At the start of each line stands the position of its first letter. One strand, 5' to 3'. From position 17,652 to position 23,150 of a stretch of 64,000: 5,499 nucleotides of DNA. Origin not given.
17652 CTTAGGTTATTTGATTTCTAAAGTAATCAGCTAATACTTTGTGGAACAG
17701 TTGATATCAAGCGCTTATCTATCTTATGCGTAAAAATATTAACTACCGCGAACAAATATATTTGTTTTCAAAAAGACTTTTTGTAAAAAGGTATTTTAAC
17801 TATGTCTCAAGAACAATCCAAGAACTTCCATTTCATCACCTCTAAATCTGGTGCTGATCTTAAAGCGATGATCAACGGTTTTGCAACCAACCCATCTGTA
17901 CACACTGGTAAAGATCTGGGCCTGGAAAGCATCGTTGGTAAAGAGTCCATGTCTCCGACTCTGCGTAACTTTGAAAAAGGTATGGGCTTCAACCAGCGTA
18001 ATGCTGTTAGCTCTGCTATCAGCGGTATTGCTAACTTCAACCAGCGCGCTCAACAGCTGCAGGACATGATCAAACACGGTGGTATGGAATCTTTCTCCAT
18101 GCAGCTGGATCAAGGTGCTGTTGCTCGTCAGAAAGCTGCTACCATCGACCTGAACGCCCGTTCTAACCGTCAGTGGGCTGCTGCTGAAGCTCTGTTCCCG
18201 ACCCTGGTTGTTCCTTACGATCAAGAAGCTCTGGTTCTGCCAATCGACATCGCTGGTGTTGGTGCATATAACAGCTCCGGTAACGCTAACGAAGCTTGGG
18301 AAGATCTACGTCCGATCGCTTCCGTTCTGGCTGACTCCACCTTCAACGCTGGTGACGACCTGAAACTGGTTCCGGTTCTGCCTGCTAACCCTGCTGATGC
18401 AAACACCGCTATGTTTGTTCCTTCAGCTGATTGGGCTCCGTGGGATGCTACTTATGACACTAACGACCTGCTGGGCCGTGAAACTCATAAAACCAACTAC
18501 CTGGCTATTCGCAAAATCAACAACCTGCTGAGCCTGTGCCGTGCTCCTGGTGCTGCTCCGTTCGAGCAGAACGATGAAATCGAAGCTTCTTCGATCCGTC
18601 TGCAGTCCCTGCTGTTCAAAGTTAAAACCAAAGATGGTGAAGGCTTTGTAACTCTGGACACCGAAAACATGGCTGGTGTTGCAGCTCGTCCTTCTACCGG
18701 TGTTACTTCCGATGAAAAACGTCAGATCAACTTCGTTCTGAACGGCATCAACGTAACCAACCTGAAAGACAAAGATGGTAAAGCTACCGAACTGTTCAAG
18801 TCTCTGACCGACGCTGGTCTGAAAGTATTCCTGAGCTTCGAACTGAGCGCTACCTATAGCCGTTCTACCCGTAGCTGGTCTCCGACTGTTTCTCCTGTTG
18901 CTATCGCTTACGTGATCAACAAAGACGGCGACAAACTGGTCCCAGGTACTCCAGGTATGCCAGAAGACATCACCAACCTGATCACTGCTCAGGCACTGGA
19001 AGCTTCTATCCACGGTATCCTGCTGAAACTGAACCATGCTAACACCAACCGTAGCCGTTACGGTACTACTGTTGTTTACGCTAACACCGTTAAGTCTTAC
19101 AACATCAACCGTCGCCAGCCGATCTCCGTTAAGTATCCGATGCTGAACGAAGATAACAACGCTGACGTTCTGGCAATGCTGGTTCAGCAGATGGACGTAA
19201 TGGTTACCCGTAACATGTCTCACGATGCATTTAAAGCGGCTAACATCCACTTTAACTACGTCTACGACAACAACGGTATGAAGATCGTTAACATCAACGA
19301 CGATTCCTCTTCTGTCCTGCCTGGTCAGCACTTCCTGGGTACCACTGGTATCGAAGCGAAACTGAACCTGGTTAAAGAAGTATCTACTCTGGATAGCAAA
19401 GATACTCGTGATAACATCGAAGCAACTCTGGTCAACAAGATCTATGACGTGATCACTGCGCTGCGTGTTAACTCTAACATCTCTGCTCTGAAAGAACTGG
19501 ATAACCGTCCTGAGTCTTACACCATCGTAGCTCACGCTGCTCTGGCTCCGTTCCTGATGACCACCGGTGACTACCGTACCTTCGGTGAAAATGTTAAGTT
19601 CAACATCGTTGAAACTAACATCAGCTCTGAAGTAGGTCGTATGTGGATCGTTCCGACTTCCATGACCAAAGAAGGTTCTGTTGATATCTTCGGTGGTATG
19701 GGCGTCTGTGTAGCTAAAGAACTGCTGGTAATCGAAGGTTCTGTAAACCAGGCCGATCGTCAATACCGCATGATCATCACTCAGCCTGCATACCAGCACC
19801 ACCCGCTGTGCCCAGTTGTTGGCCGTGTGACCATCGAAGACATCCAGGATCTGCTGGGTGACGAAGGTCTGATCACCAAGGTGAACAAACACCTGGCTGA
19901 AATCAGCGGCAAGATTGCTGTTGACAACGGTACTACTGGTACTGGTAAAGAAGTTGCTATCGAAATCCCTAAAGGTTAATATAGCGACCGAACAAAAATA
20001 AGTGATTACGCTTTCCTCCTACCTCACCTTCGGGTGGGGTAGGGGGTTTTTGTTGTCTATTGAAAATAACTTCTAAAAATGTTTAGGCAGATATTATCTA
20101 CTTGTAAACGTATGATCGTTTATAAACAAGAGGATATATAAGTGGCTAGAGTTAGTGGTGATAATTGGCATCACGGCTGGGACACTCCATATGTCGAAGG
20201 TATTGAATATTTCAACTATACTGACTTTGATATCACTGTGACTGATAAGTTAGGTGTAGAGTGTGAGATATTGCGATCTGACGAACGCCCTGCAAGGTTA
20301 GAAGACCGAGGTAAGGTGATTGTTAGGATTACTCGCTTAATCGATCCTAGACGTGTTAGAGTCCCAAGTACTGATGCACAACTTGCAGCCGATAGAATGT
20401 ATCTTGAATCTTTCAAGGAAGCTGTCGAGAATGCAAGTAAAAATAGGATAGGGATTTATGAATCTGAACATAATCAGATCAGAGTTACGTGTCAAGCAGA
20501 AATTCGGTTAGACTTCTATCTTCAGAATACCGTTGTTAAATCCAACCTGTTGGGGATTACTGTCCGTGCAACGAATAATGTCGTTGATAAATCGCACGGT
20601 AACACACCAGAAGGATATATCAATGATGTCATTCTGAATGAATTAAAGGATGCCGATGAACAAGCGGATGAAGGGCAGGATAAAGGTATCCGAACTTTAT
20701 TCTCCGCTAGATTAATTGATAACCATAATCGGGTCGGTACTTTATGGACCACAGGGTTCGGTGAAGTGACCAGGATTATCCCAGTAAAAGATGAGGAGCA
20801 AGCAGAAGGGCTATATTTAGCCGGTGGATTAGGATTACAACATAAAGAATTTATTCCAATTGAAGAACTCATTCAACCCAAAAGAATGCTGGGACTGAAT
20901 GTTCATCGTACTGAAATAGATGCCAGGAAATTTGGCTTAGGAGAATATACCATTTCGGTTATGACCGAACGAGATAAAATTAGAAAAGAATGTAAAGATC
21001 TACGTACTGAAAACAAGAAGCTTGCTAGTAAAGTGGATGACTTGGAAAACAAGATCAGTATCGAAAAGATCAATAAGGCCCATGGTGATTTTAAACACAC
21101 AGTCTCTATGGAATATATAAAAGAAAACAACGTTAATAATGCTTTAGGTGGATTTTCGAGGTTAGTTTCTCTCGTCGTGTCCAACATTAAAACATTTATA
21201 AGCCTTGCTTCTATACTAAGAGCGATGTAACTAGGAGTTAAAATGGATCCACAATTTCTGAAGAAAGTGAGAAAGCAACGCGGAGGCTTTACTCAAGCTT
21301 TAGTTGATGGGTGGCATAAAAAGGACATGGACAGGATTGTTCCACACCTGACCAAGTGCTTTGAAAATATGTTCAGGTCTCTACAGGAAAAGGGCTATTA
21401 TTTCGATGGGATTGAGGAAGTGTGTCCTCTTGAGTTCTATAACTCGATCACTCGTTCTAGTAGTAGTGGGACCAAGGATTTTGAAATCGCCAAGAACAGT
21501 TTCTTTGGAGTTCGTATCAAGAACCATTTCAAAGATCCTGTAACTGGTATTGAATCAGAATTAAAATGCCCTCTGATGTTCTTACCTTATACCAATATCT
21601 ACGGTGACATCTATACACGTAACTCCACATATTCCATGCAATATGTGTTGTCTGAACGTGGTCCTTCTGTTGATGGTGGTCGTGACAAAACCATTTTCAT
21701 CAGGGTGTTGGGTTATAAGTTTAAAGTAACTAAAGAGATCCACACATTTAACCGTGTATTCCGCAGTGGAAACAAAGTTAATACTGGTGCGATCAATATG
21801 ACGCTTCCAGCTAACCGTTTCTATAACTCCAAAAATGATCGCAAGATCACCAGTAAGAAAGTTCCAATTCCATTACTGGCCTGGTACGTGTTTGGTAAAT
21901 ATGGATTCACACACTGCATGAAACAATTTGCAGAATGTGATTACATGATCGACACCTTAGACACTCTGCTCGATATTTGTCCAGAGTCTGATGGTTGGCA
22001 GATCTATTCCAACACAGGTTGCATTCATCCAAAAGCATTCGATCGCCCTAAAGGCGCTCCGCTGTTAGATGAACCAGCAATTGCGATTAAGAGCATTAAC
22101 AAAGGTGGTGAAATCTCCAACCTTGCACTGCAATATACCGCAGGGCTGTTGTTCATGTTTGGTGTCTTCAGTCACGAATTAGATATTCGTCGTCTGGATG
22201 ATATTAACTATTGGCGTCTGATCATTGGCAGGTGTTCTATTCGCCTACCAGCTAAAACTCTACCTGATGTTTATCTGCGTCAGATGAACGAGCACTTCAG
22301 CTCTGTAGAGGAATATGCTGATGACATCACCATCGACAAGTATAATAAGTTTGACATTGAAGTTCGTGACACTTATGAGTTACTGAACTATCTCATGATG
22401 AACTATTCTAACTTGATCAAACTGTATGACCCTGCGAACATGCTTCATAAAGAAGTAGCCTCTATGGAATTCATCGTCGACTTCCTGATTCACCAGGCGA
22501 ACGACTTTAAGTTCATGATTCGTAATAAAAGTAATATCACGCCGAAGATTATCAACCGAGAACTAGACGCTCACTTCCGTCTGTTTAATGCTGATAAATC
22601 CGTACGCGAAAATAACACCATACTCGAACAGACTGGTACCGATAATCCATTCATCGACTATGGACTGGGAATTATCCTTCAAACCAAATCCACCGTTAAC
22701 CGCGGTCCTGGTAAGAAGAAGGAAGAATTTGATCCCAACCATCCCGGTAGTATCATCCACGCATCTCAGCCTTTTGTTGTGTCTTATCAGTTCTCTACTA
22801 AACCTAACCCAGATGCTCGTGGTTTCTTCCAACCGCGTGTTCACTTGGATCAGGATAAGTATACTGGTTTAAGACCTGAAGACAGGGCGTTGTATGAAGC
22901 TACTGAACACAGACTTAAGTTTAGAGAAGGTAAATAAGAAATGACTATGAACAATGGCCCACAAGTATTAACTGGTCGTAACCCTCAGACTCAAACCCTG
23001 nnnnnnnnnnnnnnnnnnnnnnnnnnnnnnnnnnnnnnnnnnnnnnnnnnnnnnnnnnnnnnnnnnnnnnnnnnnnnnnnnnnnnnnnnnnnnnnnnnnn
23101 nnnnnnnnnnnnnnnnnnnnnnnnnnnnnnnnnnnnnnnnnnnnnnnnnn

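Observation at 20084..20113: Repeated 14-nt motif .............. plus spaced TGTAAA upstream of two unrelated genes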

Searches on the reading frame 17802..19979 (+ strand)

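Call 39: search_protein_families(library=pfam, proteins=[window:17802-19979:+], max_evalue=0.01)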
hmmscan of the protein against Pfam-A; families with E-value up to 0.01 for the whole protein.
window:17802-19979:+ (725 aa): 1 family
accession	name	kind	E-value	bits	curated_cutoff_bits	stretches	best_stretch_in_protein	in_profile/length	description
PF25620.1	PhiKZ_MCP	-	3.1e-188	627.3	27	1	67-686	18-634/635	Bacteriophage PhiKZ major capsid protein gp120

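Call 40: search_protein_families(library=phrogs, proteins=[window:17802-19979:+], max_evalue=0.00001)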
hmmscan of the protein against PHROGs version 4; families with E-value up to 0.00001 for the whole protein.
window:17802-19979:+ (725 aa): 1 family
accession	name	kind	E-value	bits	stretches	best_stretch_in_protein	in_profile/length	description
phrog_3231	-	head and packaging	5.2e-173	577.9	1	71-712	110-740/746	major head protein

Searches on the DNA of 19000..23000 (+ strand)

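Call 4: search_dna_similar(query=window:19000-23000:+, collection=phages, mode=near, max_rows=15)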
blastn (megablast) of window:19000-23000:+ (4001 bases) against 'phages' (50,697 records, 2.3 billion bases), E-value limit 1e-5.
Records with a match: 14; places in all: 14; records where one place covers at least 80% of the query: 5.
Best place of each record, by identity: 90-95% 2; 60-80% 12.
By first word of the organism name: Serratia 2; Pseudomonas 2; Erwinia 2; Edwardsiella 2; Kosakonia 2; Aeromonas 2; Shewanella 1; Pantoea 1.
By host as written in the record: Serratia marcescens LVF3 2; Pseudomonas fluorescens Pf1.1 2; Erwinia billingiae 2; Edwardsiella tarda ATCC 15941 2; Kosakonia cowanii 2; Aeromonas hydrophila ZPAH75 2; Shewanella xiamenensis 1; Pantoea sp. 1.
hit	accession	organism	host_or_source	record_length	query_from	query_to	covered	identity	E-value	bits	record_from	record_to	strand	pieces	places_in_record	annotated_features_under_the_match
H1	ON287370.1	Serratia phage vB_SmaM-Sureiya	Serratia marcescens LVF3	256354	1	3981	100%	90.2%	0e+0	5173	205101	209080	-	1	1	hypothetical protein (x3) | putative major capsid protein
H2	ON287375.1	Serratia phage vB_SmaM-Yubaba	Serratia marcescens LVF3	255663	1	3981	100%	90.0%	0e+0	5140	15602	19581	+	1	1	hypothetical protein (x3) | putative major capsid protein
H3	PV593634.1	Shewanella phage SXP01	Shewanella xiamenensis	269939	12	3929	98%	78.3%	0e+0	2466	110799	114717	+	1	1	putative RNA polymerase beta subunit | hypothetical protein | major head protein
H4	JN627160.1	Pseudomonas phage OBP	Pseudomonas fluorescens Pf1.1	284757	1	3977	91%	77.8%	0e+0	2170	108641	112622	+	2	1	hypothetical protein (x3) | putative major capsid protein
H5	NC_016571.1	Pseudomonas phage OBP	Pseudomonas fluorescens Pf1.1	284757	1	3977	91%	77.8%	0e+0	2170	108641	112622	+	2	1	polymerase | hypothetical protein (x2) | major head protein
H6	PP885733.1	Pantoea phage Survivor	Pantoea sp.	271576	1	3920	65%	78.9%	0e+0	1736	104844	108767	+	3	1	hypothetical protein (x3)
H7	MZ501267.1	Erwinia phage AH04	Erwinia billingiae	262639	24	3934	63%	77.2%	0e+0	1456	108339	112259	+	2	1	126: hypothetical protein | 125: hypothetical protein | 124: hypothetical protein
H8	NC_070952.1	Erwinia phage AH04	Erwinia billingiae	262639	24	3934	63%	77.2%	0e+0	1456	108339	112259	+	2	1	126: polymerase | 125: hypothetical protein | 124: major head protein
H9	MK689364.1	Edwardsiella phage pEt-SU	Edwardsiella tarda ATCC 15941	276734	1015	3841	39%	79.2%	0e+0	1063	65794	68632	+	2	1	putative RNA polymerase beta' subunit | hypothetical protein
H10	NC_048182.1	Edwardsiella phage pEt-SU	Edwardsiella tarda ATCC 15941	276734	1015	3841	39%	79.2%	0e+0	1063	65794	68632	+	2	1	polymerase | hypothetical protein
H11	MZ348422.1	Kosakonia phage Kc263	Kosakonia cowanii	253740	1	900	22%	79.7%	0e+0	649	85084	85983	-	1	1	hypothetical protein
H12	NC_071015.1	Kosakonia phage Kc263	Kosakonia cowanii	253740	1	900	22%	79.7%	0e+0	649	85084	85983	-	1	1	major head protein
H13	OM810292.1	Aeromonas phage ZPAH34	Aeromonas hydrophila ZPAH75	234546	48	787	18%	74.4%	3e-79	303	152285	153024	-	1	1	putative major capsid protein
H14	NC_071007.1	Aeromonas phage ZPAH34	Aeromonas hydrophila ZPAH75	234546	48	787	18%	74.4%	3e-79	303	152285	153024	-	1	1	major head protein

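Call 9: get_annotated_region(hit=H2, flank=1500)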
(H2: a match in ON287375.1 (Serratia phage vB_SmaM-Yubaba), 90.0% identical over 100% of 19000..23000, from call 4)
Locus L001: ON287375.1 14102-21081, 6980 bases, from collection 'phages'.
description: Serratia phage vB_SmaM-Yubaba, complete genome.
organism: Serratia phage vB_SmaM-Yubaba (NCBI taxid 2943838)
taxonomy: Viruses; Duplodnaviria; Heunggongvirae; Uroviricota; Caudoviricetes; Petsuvirus
host: Serratia marcescens LVF3; source: sewage; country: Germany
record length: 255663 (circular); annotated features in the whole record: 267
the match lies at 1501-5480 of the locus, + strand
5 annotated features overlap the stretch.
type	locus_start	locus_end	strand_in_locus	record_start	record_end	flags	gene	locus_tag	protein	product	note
CDS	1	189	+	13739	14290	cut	-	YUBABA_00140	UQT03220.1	hypothetical protein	-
CDS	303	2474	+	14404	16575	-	-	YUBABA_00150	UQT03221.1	putative major capsid protein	-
CDS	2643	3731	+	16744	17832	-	-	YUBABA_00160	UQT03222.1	hypothetical protein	-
CDS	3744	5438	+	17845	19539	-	-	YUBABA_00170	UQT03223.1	hypothetical protein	-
CDS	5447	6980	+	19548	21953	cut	-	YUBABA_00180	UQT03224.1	hypothetical protein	-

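Call 45: get_annotated_region(hit=H4, flank=0)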
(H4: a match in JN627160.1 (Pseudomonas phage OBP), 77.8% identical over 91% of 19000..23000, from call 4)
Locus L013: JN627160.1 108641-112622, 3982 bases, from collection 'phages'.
description: Pseudomonas phage OBP, complete genome.
organism: Pseudomonas phage OBP (NCBI taxid 1124849)
taxonomy: Viruses; Duplodnaviria; Heunggongvirae; Uroviricota; Caudoviricetes; Petsuvirus
host: Pseudomonas fluorescens Pf1.1; source: compost sample; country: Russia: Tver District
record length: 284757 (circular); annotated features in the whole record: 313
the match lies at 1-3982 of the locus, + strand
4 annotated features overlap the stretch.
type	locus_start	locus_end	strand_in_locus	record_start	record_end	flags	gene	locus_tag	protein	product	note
CDS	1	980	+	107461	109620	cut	-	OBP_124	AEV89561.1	putative major capsid protein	-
CDS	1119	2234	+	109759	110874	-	-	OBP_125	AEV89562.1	hypothetical protein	-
CDS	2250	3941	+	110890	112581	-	-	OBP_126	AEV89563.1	hypothetical protein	-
CDS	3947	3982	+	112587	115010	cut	-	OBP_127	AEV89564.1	hypothetical protein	-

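Call 46: get_annotated_region(hit=H3, flank=0)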
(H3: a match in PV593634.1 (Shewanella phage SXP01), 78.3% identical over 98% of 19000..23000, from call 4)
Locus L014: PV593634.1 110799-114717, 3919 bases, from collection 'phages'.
description: Shewanella phage SXP01, complete genome.
organism: Shewanella phage SXP01 (NCBI taxid 3420196)
taxonomy: Viruses
host: Shewanella xiamenensis; source: lake; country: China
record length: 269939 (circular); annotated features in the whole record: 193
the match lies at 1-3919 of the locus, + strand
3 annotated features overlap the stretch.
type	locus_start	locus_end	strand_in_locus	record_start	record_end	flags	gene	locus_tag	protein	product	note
CDS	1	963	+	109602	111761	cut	-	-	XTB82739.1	major head protein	-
CDS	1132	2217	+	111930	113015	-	-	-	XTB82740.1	hypothetical protein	-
CDS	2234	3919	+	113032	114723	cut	-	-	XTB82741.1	putative RNA polymerase beta subunit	-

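Call 47: get_annotated_region(hit=H6, flank=0)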
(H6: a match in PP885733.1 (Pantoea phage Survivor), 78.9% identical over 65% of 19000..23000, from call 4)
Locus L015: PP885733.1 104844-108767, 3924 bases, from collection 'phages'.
description: Pantoea phage Survivor, complete genome.
organism: Pantoea phage Survivor (NCBI taxid 3232176)
taxonomy: Viruses; Duplodnaviria; Heunggongvirae; Uroviricota; Caudoviricetes
host: Pantoea sp.; source: water from James River; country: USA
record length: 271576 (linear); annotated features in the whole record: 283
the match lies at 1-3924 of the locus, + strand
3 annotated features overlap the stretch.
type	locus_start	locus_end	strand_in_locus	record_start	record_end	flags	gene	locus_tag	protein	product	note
CDS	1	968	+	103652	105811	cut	-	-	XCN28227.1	hypothetical protein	-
CDS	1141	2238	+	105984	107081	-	-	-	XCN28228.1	hypothetical protein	-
CDS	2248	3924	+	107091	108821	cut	-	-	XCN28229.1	hypothetical protein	-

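Call 48: get_annotated_region(hit=H7, flank=0)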
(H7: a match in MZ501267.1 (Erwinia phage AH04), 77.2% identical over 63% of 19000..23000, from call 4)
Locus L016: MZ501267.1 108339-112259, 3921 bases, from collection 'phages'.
description: Erwinia phage AH04, complete genome.
organism: Erwinia phage AH04 (NCBI taxid 2869569)
taxonomy: Viruses; Duplodnaviria; Heunggongvirae; Uroviricota; Caudoviricetes; Meadowvirus; Meadowvirus AH04
host: Erwinia billingiae; source: leaf of horse chestnut tree; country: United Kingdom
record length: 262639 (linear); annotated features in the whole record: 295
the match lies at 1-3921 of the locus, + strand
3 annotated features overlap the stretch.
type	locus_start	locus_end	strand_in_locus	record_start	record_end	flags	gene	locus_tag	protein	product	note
CDS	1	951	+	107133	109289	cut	124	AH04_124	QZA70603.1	hypothetical protein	-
CDS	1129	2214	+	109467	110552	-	125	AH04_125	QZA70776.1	hypothetical protein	-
CDS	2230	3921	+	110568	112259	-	126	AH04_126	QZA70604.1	hypothetical protein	-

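Call 65: search_rna_families(source=window, start=19950, end=20200, threshold=evalue, max_evalue=1)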
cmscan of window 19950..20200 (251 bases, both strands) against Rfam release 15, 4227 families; matches with E-value up to 1: 1.
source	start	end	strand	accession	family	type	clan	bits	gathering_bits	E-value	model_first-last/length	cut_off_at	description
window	19950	20053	+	RF02431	SpF22_sRNA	Gene; sRNA;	-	18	55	0.23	33-140/140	5'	Streptococcus sRNA SpF22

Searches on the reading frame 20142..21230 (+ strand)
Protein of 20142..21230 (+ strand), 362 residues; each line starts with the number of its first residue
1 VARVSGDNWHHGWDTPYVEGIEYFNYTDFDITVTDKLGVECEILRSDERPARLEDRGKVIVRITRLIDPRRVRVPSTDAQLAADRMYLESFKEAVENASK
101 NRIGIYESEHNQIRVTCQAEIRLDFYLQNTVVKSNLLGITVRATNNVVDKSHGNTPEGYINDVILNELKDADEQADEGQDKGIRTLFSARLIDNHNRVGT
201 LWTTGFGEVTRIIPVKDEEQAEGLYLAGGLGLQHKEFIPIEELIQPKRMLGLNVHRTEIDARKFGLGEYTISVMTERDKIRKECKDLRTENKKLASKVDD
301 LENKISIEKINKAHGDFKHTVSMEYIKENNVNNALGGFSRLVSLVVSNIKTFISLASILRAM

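Call 39: search_protein_families(library=pfam, proteins=[window:20142-21230:+], max_evalue=0.01)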
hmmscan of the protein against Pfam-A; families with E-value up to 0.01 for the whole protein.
window:20142-21230:+ (362 aa): 0 families

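Call 40: search_protein_families(library=phrogs, proteins=[window:20142-21230:+], max_evalue=0.00001)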
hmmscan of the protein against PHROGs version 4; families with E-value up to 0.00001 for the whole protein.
window:20142-21230:+ (362 aa): 1 family
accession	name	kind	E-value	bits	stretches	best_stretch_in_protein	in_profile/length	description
phrog_7727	-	unknown function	3.4e-08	33.8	1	187-313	181-302/377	-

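Call 43: search_solved_structures(query=window:20142-21230:+, max_evalue=0.01)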
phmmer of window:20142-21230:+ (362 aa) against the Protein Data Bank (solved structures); distinct sequences matched with E-value up to 0.01: 0.
